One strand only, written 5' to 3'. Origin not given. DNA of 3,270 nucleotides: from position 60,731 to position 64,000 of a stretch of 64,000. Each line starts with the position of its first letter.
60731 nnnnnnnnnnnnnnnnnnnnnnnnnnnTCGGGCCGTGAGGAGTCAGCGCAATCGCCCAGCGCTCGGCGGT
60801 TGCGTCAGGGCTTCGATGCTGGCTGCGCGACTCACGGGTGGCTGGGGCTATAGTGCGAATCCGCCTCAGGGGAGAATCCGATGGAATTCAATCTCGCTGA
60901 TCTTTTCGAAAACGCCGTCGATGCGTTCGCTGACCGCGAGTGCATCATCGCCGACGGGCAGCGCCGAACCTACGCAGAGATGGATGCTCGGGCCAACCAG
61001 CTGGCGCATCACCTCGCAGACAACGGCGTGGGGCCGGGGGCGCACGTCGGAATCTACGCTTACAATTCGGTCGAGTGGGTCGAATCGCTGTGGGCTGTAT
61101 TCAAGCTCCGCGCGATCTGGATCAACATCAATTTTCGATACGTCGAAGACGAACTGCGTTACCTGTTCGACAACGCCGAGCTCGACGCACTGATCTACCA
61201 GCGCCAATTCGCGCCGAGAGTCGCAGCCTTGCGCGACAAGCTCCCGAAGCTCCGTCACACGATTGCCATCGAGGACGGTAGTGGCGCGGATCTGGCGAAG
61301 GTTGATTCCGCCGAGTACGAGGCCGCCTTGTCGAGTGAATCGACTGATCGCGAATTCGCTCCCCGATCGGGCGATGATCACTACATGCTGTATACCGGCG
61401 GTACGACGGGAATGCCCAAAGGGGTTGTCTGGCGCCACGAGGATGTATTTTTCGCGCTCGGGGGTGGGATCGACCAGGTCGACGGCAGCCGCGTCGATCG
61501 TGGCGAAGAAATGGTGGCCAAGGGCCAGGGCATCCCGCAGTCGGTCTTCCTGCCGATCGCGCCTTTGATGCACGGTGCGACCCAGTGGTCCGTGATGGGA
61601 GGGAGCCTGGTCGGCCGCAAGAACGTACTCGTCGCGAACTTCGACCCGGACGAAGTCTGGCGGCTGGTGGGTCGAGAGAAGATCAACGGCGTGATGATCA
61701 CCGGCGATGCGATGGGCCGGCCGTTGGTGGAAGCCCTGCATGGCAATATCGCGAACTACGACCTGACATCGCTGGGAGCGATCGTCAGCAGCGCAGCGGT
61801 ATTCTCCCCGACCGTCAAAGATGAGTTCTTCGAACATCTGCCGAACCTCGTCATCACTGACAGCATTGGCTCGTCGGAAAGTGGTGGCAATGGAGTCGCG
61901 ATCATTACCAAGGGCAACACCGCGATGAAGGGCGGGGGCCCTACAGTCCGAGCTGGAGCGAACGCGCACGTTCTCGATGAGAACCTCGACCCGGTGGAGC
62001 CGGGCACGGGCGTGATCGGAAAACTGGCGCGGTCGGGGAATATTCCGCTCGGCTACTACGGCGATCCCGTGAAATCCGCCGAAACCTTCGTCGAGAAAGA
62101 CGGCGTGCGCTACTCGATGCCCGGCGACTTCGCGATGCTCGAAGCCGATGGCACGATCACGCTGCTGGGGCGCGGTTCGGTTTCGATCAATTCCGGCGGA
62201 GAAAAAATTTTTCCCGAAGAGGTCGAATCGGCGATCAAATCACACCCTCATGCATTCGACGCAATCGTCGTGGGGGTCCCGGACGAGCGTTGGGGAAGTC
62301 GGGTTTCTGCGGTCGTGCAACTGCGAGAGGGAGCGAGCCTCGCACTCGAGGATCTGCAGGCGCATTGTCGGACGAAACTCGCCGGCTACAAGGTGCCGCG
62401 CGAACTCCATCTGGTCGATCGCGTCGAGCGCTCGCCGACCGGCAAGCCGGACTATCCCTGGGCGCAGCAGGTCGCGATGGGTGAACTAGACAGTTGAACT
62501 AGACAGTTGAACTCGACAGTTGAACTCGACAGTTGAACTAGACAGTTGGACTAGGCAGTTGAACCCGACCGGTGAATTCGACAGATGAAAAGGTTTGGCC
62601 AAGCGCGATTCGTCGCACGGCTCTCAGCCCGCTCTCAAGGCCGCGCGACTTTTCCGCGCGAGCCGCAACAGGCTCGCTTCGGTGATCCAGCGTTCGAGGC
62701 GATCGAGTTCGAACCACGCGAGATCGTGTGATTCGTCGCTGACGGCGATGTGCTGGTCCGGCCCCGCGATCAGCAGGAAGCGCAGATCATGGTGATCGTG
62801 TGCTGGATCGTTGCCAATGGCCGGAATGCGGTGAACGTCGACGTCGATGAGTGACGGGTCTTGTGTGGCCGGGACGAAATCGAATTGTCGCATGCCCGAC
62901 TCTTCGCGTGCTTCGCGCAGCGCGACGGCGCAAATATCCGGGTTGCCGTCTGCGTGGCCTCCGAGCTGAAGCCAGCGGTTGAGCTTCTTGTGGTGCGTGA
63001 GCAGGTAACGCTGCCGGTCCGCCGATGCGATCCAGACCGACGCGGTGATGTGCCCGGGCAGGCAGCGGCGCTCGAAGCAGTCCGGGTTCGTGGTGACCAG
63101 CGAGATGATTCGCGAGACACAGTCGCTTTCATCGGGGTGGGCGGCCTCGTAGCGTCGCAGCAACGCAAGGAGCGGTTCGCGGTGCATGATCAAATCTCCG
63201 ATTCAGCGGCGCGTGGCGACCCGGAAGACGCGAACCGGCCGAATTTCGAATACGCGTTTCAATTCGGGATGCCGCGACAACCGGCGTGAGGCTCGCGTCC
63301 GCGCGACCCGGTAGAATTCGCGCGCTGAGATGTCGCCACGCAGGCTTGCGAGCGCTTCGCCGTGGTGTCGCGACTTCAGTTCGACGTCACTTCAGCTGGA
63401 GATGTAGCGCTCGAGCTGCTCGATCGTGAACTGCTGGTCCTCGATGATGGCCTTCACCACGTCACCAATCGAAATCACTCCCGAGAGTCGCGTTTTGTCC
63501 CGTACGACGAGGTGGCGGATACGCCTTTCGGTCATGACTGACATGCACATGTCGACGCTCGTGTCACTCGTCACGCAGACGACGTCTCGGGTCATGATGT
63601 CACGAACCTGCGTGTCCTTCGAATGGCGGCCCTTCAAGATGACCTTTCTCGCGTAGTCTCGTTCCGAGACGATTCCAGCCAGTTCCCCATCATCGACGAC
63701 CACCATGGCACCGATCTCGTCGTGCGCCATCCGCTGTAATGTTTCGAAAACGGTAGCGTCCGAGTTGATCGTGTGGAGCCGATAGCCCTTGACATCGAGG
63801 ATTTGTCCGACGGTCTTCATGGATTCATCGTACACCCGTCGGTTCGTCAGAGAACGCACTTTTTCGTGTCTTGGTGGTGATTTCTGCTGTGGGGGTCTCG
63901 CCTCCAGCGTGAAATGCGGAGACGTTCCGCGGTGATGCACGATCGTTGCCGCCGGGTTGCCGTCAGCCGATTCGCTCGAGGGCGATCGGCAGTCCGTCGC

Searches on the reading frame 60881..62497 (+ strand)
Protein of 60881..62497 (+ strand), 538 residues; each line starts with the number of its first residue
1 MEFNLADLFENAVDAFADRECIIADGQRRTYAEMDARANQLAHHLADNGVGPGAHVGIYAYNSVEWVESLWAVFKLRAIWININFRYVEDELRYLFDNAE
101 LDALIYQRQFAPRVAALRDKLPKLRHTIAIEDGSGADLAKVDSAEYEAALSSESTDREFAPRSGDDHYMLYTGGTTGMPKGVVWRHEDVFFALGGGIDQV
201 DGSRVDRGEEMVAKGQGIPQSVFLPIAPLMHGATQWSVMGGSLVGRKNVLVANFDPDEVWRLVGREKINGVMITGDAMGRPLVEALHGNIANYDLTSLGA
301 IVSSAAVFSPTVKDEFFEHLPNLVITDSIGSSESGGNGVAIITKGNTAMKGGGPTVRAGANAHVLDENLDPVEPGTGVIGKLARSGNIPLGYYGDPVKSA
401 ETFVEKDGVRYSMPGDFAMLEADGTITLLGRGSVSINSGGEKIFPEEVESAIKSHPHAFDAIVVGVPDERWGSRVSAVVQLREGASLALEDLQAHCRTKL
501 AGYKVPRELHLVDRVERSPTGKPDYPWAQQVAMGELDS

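Call 25: search_protein_families(library=pfam, proteins=[window:60881-62497:+], max_evalue=0.00001)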
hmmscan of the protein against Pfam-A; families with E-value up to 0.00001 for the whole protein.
window:60881-62497:+ (538 aa): 2 families
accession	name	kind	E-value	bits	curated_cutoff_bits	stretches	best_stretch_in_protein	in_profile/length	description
PF00501.34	AMP-binding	-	1.4e-56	192.4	29.9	1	9-387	1-377/384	AMP-binding enzyme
PF13193.12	AMP-binding_C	-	2.8e-17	63.8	24.5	1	447-522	1-76/76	AMP-binding enzyme C-terminal domain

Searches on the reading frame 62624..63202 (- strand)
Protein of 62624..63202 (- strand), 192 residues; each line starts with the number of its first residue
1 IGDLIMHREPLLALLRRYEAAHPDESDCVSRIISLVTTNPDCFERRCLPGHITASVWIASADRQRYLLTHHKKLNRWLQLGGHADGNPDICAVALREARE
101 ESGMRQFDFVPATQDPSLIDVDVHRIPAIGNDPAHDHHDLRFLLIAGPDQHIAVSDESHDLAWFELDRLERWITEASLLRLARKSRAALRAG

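Call 25: search_protein_families(library=pfam, proteins=[window:62624-63202:-], max_evalue=0.00001)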
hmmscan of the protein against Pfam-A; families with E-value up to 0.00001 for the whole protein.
window:62624-63202:- (192 aa): 1 family
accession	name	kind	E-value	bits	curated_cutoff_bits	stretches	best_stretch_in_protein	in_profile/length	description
PF00293.34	NUDIX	-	5.3e-07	30.1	21.1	1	51-170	3-119/134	NUDIX domain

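Call 48: find_encoding_contigs(protein=window:62624-63199:-, flank=10000, max_places=4)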
Protein window:62624-63199:- (191 aa): no gene with exactly this product is on record in the collection.

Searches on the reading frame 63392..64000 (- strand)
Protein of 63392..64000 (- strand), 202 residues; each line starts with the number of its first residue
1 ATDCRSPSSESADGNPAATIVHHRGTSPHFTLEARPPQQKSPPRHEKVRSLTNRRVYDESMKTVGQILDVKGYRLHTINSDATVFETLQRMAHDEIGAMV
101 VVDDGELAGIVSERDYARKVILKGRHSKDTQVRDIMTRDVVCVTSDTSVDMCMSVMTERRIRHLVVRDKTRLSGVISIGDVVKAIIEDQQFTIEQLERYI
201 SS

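Call 25: search_protein_families(library=pfam, proteins=[window:63392-64000:-], max_evalue=0.00001)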
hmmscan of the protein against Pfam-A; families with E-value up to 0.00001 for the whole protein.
window:63392-64000:- (202 aa): 1 family
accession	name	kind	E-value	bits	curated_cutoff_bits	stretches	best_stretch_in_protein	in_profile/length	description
PF00571.33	CBS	-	7.1e-24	84.3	24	2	132-186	1-56/57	CBS domain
